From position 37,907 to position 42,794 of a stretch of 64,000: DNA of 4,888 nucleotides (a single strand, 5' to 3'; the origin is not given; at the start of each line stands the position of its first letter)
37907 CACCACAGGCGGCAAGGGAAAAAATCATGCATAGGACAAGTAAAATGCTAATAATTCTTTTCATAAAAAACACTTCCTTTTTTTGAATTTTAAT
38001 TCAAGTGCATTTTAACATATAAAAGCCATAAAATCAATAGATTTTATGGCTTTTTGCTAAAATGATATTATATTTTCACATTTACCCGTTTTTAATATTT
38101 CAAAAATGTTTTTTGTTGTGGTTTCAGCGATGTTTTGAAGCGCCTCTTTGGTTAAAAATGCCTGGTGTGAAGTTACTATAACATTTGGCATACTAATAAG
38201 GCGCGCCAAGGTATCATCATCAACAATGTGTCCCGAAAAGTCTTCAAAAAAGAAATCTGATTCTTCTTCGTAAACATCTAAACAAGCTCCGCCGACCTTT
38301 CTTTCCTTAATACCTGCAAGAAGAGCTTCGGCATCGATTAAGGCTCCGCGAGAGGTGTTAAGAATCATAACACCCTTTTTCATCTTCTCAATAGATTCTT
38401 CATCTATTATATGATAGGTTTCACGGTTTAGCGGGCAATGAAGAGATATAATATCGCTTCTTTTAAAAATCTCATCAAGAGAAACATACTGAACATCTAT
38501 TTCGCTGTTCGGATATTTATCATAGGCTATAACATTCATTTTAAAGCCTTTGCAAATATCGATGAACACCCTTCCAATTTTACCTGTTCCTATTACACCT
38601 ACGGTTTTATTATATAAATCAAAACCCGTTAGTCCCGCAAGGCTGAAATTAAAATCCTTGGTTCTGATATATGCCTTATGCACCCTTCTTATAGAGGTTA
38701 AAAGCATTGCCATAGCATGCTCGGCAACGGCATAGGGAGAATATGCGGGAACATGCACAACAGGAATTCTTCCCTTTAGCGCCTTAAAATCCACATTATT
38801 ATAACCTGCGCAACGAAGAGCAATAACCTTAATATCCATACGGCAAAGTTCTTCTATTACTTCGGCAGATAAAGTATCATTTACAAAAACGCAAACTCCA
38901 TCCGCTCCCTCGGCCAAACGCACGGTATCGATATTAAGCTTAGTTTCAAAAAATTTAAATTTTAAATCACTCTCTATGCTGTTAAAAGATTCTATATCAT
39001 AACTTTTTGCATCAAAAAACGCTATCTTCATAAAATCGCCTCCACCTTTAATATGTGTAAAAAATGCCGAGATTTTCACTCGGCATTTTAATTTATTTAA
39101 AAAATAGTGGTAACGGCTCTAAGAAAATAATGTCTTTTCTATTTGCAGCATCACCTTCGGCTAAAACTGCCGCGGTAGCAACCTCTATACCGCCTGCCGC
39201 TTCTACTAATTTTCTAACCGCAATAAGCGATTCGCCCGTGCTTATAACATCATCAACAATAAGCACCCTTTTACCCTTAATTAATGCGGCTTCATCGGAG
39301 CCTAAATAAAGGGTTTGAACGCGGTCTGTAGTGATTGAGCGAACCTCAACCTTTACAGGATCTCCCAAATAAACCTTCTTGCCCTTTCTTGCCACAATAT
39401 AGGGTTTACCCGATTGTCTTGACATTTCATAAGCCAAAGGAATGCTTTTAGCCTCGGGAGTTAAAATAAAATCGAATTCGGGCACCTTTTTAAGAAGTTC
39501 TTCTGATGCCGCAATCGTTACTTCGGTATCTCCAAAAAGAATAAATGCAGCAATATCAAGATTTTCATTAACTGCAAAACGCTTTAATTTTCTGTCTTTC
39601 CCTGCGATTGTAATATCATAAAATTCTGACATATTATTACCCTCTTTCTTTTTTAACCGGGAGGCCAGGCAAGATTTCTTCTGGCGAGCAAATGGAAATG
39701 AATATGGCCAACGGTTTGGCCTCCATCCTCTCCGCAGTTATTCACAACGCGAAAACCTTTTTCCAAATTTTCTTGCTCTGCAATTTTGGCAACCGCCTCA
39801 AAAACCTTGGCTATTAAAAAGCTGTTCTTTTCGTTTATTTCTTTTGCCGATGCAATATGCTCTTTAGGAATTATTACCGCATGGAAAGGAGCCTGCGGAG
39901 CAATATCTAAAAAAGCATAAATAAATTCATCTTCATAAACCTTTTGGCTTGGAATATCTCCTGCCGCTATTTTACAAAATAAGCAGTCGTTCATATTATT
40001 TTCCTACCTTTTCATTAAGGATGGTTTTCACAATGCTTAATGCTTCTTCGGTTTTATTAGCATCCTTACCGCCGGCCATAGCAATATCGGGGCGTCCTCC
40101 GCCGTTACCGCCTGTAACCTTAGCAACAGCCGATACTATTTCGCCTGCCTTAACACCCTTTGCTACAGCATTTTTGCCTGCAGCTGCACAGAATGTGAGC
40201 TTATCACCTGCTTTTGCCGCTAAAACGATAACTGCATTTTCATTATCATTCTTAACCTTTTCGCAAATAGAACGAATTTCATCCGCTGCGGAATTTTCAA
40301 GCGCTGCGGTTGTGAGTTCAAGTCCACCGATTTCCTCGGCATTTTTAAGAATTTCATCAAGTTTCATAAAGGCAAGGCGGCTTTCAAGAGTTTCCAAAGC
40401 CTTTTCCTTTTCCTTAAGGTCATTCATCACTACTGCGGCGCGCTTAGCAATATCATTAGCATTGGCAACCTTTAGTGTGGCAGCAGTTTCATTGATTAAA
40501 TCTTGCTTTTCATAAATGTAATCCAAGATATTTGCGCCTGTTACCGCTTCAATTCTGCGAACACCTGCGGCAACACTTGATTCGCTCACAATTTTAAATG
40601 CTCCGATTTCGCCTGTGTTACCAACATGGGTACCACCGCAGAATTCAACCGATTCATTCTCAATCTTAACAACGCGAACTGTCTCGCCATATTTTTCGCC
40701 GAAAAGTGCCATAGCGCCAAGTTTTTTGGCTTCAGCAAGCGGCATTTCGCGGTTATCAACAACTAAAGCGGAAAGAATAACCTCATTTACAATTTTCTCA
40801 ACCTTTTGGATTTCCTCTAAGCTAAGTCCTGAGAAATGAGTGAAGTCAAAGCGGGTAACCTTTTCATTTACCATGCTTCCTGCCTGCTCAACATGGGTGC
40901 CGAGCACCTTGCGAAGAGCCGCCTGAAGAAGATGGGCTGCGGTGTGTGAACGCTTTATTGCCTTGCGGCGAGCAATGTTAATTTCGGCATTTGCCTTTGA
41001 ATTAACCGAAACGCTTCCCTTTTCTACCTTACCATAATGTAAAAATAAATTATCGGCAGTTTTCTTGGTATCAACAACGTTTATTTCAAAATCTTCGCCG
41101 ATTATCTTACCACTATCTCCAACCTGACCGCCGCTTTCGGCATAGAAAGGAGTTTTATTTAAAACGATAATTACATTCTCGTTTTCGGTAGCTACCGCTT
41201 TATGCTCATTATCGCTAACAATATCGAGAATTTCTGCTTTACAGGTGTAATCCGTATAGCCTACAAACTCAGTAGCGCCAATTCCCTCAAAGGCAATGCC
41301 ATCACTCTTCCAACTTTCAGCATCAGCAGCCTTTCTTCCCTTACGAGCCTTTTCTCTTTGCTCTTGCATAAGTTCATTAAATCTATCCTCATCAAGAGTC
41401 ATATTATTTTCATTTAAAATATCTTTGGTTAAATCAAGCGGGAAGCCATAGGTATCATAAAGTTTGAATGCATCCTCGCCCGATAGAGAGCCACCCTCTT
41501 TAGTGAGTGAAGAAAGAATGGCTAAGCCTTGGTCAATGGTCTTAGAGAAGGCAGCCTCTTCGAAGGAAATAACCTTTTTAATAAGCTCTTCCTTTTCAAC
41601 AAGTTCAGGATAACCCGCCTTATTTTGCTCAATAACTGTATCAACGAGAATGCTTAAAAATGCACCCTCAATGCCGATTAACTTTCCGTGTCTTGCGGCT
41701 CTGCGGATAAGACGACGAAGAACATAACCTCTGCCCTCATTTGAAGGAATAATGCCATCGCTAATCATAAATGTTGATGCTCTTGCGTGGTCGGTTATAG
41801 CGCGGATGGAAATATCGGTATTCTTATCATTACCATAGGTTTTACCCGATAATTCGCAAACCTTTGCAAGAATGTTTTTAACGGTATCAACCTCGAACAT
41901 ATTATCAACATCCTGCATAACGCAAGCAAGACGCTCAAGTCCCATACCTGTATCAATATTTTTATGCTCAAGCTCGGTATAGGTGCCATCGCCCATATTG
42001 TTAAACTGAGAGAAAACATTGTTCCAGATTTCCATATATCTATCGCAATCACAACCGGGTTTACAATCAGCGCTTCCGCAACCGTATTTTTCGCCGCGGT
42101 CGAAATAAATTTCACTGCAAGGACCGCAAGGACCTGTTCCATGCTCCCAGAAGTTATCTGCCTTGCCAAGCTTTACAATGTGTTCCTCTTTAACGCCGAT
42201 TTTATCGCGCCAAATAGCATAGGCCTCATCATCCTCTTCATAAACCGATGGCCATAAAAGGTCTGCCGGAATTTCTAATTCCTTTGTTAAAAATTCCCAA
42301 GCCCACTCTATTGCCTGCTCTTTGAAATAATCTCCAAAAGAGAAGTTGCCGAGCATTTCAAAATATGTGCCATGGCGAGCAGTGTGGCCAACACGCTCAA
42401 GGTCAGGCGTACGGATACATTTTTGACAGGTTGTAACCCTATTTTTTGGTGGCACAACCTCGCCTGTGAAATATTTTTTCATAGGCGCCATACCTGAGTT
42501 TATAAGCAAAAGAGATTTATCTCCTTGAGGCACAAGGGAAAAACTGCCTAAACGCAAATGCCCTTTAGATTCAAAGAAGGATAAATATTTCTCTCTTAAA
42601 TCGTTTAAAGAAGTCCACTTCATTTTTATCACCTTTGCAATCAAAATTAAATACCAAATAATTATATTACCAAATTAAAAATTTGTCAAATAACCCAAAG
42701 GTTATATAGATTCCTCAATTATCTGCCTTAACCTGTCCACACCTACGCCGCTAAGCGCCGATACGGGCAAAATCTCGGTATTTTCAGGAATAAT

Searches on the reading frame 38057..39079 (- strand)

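Call 108: search_protein_families(library=pfam, proteins=[window:38057-39079:-], max_evalue=0.00001)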
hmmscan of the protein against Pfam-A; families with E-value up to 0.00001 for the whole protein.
window:38057-39079:- (340 aa): 2 families
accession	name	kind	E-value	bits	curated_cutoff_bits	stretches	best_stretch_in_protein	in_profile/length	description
PF02826.25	2-Hacid_dh_C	-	2.3e-52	177.4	25.1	1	123-307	1-178/178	D-isomer specific 2-hydroxyacid dehydrogenase, NAD binding domain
PF00389.36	2-Hacid_dh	-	4.5e-31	107.7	24.6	1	19-338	1-133/134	D-isomer specific 2-hydroxyacid dehydrogenase, catalytic domain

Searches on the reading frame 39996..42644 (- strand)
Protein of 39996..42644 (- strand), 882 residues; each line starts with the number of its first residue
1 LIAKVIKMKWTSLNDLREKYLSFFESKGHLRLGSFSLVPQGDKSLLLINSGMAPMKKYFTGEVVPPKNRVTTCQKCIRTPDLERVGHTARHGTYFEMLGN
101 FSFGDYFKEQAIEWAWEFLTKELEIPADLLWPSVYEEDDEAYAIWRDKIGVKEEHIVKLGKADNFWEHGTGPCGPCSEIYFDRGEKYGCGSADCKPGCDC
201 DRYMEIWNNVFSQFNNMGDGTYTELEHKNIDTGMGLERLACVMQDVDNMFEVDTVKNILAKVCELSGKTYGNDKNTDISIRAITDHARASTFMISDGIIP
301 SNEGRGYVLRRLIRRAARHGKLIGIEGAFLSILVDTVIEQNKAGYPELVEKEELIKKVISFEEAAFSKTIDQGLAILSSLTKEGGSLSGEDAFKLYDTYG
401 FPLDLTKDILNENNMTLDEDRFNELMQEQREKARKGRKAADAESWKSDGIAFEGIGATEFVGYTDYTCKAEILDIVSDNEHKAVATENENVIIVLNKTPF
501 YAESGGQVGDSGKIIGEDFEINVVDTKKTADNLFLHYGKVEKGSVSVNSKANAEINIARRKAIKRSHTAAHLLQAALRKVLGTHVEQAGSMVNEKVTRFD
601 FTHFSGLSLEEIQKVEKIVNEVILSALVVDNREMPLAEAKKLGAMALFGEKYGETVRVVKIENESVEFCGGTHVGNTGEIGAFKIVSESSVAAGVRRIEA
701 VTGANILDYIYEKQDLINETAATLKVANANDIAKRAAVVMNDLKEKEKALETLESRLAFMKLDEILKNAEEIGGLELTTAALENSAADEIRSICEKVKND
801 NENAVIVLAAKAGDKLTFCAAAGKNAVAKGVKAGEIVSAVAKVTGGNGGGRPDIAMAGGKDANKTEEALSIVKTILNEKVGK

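Call 108: search_protein_families(library=pfam, proteins=[window:39996-42644:-], max_evalue=0.00001)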
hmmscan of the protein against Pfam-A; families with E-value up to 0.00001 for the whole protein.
window:39996-42644:- (882 aa): 3 families
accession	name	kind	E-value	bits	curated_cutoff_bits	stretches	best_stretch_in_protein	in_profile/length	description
PF01411.24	tRNA-synt_2c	-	6e-198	659.3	30.3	1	16-557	2-550/552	tRNA synthetases class II (A)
PF07973.19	tRNA_SAD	-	6e-20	71.4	24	1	656-699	1-44/44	Threonyl and Alanyl tRNA synthetase second additional domain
PF02272.25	DHHA1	-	5.6e-15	56.1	25.9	1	780-877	7-101/102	DHHA1 domain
